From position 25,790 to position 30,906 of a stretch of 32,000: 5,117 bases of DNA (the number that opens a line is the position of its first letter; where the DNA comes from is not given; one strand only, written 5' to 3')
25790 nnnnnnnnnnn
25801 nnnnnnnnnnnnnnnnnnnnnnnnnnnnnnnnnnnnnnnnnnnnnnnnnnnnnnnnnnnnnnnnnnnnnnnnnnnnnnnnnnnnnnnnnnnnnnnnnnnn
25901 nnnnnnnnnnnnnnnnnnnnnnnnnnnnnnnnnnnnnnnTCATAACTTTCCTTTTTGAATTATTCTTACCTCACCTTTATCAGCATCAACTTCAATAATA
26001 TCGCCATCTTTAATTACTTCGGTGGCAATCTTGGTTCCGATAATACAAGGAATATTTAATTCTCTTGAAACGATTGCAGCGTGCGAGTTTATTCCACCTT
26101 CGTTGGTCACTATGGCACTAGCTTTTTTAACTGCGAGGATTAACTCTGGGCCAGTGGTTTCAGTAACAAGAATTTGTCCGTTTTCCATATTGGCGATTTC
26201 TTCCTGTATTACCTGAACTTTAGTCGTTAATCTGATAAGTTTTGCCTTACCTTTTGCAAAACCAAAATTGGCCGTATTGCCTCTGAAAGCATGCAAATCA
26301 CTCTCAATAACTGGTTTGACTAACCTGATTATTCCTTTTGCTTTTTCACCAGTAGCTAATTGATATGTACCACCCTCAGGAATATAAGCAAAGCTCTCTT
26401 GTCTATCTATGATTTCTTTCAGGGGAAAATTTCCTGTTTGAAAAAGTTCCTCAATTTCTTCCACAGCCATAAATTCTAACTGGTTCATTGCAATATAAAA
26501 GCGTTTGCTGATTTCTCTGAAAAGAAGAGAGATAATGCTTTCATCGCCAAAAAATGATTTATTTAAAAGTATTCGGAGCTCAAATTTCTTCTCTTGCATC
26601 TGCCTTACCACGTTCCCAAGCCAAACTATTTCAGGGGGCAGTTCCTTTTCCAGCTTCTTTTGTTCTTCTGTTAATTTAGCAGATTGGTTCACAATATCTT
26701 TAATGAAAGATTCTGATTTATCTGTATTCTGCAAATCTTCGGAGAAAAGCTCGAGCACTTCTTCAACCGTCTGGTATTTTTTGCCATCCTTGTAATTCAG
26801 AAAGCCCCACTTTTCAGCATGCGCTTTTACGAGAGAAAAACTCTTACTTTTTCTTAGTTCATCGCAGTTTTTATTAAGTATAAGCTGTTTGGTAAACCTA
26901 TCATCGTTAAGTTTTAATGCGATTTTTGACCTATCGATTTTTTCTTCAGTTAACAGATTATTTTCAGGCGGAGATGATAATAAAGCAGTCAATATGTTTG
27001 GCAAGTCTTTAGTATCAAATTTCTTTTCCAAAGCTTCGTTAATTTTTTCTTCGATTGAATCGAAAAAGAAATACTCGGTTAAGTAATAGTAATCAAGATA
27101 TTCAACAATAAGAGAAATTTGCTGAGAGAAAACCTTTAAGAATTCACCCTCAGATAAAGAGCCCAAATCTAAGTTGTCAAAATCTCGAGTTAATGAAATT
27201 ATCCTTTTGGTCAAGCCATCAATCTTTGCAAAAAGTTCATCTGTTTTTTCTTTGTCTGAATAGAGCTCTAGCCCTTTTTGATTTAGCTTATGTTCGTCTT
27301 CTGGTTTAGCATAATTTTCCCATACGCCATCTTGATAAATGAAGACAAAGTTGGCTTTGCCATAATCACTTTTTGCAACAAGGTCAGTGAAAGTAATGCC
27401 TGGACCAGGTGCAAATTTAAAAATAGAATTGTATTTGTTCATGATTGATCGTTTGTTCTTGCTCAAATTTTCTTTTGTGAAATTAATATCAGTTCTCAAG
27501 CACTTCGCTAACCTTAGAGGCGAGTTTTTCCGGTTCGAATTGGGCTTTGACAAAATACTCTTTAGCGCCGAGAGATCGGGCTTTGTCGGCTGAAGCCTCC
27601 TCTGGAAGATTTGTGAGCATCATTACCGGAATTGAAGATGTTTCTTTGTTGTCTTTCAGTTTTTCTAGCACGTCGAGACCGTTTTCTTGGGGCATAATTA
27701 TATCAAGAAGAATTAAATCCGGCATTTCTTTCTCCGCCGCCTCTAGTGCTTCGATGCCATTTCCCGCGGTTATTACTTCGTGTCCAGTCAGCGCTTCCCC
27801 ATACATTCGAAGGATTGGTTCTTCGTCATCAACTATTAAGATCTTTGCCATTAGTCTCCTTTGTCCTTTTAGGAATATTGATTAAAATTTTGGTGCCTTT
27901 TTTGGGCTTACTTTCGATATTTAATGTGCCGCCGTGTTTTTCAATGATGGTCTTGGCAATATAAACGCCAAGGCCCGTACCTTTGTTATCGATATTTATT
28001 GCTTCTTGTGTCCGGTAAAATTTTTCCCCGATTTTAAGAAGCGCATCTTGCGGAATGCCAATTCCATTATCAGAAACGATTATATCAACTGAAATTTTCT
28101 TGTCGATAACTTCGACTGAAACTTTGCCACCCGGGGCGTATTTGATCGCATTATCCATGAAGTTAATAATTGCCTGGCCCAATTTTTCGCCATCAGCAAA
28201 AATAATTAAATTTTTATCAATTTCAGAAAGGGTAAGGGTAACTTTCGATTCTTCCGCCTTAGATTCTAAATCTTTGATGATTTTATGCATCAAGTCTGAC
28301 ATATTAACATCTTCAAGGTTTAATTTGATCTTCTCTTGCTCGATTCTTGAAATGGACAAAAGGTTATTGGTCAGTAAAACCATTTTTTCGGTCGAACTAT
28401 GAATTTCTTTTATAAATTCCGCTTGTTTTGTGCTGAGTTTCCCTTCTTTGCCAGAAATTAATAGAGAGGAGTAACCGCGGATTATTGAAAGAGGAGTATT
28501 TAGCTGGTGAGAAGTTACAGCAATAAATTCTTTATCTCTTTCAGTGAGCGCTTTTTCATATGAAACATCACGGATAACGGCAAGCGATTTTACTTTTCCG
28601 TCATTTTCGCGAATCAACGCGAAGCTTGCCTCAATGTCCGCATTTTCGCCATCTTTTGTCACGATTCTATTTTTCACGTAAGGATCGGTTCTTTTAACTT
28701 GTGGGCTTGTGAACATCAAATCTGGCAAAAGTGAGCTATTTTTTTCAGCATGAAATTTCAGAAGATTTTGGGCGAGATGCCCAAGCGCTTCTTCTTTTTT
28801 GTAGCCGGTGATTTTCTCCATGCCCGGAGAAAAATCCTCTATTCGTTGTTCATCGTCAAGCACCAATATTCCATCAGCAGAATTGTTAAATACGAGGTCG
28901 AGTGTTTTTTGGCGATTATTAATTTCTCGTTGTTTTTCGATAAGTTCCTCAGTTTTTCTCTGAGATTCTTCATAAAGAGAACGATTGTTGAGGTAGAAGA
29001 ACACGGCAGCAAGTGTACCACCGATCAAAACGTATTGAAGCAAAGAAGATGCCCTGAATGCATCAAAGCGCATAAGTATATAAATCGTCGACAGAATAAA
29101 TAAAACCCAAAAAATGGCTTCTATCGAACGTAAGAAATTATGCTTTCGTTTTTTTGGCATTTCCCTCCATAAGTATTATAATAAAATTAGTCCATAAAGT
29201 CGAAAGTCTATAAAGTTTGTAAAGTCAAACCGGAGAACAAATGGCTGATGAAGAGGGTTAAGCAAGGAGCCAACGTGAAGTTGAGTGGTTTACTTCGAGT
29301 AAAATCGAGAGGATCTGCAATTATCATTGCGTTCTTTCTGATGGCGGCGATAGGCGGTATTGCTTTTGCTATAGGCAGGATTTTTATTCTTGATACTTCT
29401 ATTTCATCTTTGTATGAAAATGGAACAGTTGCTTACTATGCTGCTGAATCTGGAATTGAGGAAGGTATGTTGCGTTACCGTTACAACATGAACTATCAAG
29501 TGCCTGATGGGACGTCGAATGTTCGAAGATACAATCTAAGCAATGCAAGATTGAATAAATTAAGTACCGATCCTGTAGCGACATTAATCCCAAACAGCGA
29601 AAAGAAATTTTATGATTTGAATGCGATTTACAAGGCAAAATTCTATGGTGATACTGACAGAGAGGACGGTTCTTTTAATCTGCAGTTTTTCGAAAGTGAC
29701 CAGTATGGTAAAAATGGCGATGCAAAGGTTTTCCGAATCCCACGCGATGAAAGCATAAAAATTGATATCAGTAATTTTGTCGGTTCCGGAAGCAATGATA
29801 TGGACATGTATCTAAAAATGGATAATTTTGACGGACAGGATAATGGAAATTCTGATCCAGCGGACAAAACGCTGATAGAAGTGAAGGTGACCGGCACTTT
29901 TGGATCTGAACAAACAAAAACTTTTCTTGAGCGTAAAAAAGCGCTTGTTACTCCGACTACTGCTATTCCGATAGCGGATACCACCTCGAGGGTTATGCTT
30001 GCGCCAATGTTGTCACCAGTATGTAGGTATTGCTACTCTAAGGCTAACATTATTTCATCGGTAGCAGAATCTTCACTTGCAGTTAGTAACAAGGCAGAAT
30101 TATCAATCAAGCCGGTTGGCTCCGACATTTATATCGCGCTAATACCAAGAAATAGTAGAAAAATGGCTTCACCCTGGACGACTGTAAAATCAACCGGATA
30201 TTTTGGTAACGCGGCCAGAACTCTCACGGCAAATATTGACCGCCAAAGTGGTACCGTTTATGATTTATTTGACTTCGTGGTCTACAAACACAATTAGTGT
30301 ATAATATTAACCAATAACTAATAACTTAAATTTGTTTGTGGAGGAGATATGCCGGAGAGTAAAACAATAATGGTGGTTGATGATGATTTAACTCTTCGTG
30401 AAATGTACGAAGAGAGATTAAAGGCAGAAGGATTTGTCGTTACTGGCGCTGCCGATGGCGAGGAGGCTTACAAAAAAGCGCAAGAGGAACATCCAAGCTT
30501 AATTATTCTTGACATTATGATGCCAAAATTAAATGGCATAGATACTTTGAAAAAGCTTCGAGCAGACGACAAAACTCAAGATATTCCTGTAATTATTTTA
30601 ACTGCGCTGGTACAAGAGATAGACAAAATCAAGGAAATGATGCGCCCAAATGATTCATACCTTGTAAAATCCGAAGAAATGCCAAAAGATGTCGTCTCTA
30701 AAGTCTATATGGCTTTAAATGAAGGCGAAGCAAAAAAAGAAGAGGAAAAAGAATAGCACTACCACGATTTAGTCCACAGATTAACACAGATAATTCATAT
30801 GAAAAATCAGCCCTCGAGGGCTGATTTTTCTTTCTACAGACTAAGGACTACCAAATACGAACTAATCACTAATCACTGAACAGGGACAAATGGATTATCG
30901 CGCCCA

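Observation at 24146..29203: Five-gene phospho-histidine cluster: PAS kinase, REC-only regulator, and a split PEP-utilising phosphotransferase interrupted by a histidine-phosphatase-family gene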

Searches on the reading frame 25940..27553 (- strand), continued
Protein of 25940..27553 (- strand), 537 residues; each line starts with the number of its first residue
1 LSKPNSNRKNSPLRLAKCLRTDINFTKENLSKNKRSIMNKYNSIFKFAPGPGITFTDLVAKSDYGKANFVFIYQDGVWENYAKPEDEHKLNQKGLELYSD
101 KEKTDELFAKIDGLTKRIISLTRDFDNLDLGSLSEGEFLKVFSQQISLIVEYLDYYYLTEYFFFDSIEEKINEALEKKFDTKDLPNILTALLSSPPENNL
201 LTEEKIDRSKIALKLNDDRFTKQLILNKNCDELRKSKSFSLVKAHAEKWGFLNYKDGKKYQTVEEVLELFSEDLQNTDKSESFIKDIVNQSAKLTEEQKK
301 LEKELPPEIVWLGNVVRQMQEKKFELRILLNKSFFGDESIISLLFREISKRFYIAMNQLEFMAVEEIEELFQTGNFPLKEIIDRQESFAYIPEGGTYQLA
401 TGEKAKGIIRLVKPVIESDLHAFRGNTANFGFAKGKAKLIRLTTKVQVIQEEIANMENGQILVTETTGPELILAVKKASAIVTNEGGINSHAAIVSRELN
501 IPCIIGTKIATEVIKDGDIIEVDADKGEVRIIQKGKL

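Call 70: find_encoding_contigs(protein=P0003, flank=6000, max_places=2)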
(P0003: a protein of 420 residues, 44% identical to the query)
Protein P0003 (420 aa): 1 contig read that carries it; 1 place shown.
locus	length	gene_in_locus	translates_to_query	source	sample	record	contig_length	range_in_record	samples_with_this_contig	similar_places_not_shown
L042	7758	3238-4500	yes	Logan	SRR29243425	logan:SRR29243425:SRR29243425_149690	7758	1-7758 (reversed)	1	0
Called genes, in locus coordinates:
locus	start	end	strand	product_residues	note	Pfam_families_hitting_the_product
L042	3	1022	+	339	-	?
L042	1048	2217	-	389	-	PF12679:ABC2_membrane_2, PF12698:ABC2_membrane_3, PF01061:ABC2_membrane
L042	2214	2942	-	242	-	PF02463:SMC_N (faint), PF00005:ABC_tran, PF13304:AAA_21 (weak)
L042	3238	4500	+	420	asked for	PF00391:PEP-utilizers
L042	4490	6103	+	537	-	-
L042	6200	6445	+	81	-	PF00391:PEP-utilizers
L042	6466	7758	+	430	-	PF00391:PEP-utilizers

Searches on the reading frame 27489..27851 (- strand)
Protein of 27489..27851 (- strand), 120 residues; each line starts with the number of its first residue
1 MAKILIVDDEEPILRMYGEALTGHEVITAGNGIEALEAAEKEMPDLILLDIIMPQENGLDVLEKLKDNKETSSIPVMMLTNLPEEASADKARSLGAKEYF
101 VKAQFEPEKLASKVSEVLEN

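Call 3: search_protein_families(library=pfam, proteins=[window:27489-27851:-], max_evalue=0.1)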
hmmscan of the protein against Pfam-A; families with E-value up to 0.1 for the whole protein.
window:27489-27851:- (120 aa): 1 family
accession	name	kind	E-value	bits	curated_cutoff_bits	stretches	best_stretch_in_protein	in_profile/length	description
PF00072.30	Response_reg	-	1.8e-21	76.8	30.2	1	4-114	1-110/111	Response regulator receiver domain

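Call 4: search_protein_families(library=ncbifam, proteins=[window:27489-27851:-], max_evalue=0.1)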
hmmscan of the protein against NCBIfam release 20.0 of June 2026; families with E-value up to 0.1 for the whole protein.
window:27489-27851:- (120 aa): 102 families (the best 25 are shown)
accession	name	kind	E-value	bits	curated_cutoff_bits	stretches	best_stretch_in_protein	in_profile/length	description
NF045944.1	ResRegRpaBCyano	equivalog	1.7e-22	79.9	330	1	5-118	1-112/229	response regulator transcription factor RpaB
NF007135.0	PRK09581.1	equivalog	6.1e-22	78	474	1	1-103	2-106/457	PleD family two-component system response regulator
TIGR02154.1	PhoB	equivalog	3.2e-21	75.7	296.2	1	2-118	3-120/226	phosphate regulon transcriptional regulator PhoB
TIGR02875.1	spore_0_A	equivalog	8.9e-20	71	200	1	3-119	4-123/262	sporulation transcription factor Spo0A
NF040534.1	resp_reg_YycF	equivalog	9.8e-18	64.2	340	1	3-114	2-111/231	response regulator YycF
NF008469.0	PRK11361.1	equivalog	2.9e-17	62.5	714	1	2-109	5-111/461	acetoacetate metabolism transcriptional regulator AtoC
NF045717.1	DVU0259_DivK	exception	4.6e-17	62.3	160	1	2-118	3-116/117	DVU0259 family response regulator domain-containing protein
NF040689.1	MtrAB_MtrA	equivalog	2.8e-16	59.5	300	1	4-115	1-110/219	MtrAB system response regulator MtrA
NF012227.0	AdeR_RR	equivalog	2.9e-16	59.7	340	1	3-118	13-126/239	efflux system response regulator transcription factor AdeR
NF007969.0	PRK10693.1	equivalog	8.6e-16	57.9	329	1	3-118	9-124/337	two-component system response regulator RssB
NF008199.0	PRK10955.1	equivalog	1.1e-15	58.2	341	1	1-117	1-114/232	envelope stress response regulator transcription factor CpxR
NF041367.1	CheY_Halo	equivalog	3e-15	56.6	200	1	4-117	1-113/114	chemotaxis protein CheY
NF007935.0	PRK10651.1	equivalog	5.3e-15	55.2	250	1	2-116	7-122/216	two-component system response regulator NarL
NF007005.1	PRK09468.1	equivalog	1.1e-14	54.4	331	1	2-118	4-119/237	osmolarity response regulator transcription factor OmpR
NF001965.0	PRK00742.1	subfamily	1.3e-14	54.2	293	1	2-118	4-123/357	chemotaxis-specific protein-glutamate methyltransferase CheB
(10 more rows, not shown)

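Call 28: search_protein_families(library=padloc, proteins=[window:27489-27851:-], max_evalue=0.01)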
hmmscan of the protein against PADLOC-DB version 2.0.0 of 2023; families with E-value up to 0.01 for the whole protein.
window:27489-27851:- (120 aa): 3 families
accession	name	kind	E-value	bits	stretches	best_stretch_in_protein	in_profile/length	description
PDLC04725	PDC-M60B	-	0.00034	18.5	1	2-55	4-61/158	-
PDLC00405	SduA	-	0.00074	17.1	1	3-59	8-66/323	DUF4263 domain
PDLC04726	PDC-M60C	-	0.0098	12.8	0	3-60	2-64/407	-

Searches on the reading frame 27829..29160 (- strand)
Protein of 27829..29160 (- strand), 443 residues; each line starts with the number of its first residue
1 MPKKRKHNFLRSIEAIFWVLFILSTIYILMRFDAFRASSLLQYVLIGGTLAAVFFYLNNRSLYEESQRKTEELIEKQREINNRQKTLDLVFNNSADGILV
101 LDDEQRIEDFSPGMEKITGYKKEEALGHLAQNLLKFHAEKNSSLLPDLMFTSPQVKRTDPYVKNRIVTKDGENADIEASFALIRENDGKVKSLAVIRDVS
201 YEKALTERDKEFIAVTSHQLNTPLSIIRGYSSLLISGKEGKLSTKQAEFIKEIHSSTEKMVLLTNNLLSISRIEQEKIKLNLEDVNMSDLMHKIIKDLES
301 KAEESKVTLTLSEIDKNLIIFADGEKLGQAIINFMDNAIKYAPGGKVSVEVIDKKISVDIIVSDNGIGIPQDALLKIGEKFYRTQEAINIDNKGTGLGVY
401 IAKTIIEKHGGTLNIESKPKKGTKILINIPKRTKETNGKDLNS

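Call 3: search_protein_families(library=pfam, proteins=[window:27829-29160:-], max_evalue=0.1)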
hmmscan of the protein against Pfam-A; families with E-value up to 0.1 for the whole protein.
window:27829-29160:- (443 aa): 9 families
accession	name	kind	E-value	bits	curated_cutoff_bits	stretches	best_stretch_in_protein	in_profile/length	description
PF02518.31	HATPase_c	-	2.3e-26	92.8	26.4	1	323-432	2-110/111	Histidine kinase-, DNA gyrase B-, and HSP90-like ATPase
PF00512.31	HisKA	-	5.3e-17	62.1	26.9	1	210-276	3-66/66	His Kinase A (phospho-acceptor) domain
PF13426.13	PAS_9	-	3.9e-10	40.4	27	1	96-200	2-102/103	PAS domain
PF00989.32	PAS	-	3.8e-06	27.3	22.6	1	88-199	4-113/113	PAS fold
PF13188.13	PAS_8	-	4.1e-06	26.9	21.8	1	89-132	5-49/65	PAS domain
PF08448.16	PAS_4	-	0.00012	22.7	23.1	1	91-200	1-106/110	PAS fold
PF08447.18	PAS_3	-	0.00052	20.7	25.6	1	110-193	4-85/89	PAS fold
PF13589.12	HATPase_c_3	-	0.0039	17.6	25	1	329-388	5-63/137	Histidine kinase-, DNA gyrase B-, and HSP90-like ATPase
PF13581.12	HATPase_c_2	-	0.037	14.5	27.4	0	330-409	39-112/127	Histidine kinase-like ATPase domain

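Call 4: search_protein_families(library=ncbifam, proteins=[window:27829-29160:-], max_evalue=0.1)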
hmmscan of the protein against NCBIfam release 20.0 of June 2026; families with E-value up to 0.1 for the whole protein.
window:27829-29160:- (443 aa): 93 families (the best 25 are shown)
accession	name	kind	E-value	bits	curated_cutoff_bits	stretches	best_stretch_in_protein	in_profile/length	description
NF046044.1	PnpS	equivalog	5.6e-64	216.6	400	1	61-430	31-390/390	two-component system histidine kinase PnpS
NF033092.0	HK_WalK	equivalog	6.2e-60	203.4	725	1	70-430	243-593/594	cell wall metabolism sensor histidine kinase WalK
TIGR02966.1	phoR_proteo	equivalog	6.7e-58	196.3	334.2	1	84-425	5-329/333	phosphate regulon sensor histidine kinase PhoR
NF047874.1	MASE3_PAS_HK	subfamily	2.5e-49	168.6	560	1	40-437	218-631/655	MASE3 domain-containing sensor histidine kinase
NF033093.1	HK_VicK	exception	4.9e-40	137.5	680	1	77-433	86-437/448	cell wall metabolism sensor histidine kinase VicK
NF038297.2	hybrid_HK_HrmK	equivalog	8.9e-39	133.6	725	1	210-436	236-462/607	hybrid histidine kinase/response regulator HrmK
NF008312.0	PRK11100.1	equivalog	4.1e-38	131.4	356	1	211-432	258-475/477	two-component system sensor histidine kinase CreC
NF041880.1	EPS_EpsF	equivalog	1.5e-37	129.2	900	1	201-423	266-483/492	response regulator EpsF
NF008235.0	PRK11006.1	equivalog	1.8e-37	129.2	390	1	190-432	185-424/431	phosphate regulon sensor histidine kinase PhoR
NF008468.0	PRK11360.1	equivalog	1.9e-36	125.6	646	1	79-436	262-613/616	two-component system sensor histidine kinase AtoS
NF041735.1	hist_kin_RppB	equivalog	4.9e-36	124.5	400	1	210-430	217-438/438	two-component system sensor histidine kinase RppB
TIGR02956.1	TMAO_torS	equivalog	6.6e-35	120.5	676.5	1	211-430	466-681/967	TMAO reductase system sensor histidine kinase/response regulator TorS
NF008302.0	PRK11091.1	equivalog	1.1e-34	119.8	838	1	69-434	139-508/779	aerobic respiration two-component sensor histidine kinase ArcB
NF041947.1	LuxQ_Vibrio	equivalog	3.6e-34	117.8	1200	1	210-438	473-703/843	quorum-sensing autoinducer 2 sensor kinase/phosphatase LuxQ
NF040691.1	MtrAB_MtrB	equivalog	1.5e-33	116.6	450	1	205-435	267-496/507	MtrAB system histidine kinase MtrB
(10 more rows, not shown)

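Call 28: search_protein_families(library=padloc, proteins=[window:27829-29160:-], max_evalue=0.01)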
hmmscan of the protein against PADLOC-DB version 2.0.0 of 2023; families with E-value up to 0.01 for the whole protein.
window:27829-29160:- (443 aa): 3 families
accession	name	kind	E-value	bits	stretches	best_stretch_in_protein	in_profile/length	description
PDLC04647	PDC-M43B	-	7.6e-11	39.6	1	273-421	176-323/347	-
PDLC04650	PDC-M43B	-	2.1e-06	25.2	1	317-427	217-330/344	-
PDLC04648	PDC-M43B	-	0.00061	16.9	1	288-410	191-317/361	-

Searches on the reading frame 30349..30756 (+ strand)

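Call 59: search_protein_families(library=pfam, proteins=[window:30349-30756:+], max_evalue=0.01)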
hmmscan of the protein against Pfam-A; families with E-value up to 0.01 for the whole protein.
window:30349-30756:+ (135 aa): 1 family
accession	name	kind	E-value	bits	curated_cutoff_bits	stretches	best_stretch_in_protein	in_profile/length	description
PF00072.30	Response_reg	-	3.2e-23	82.4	30.2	1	7-110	1-102/111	Response regulator receiver domain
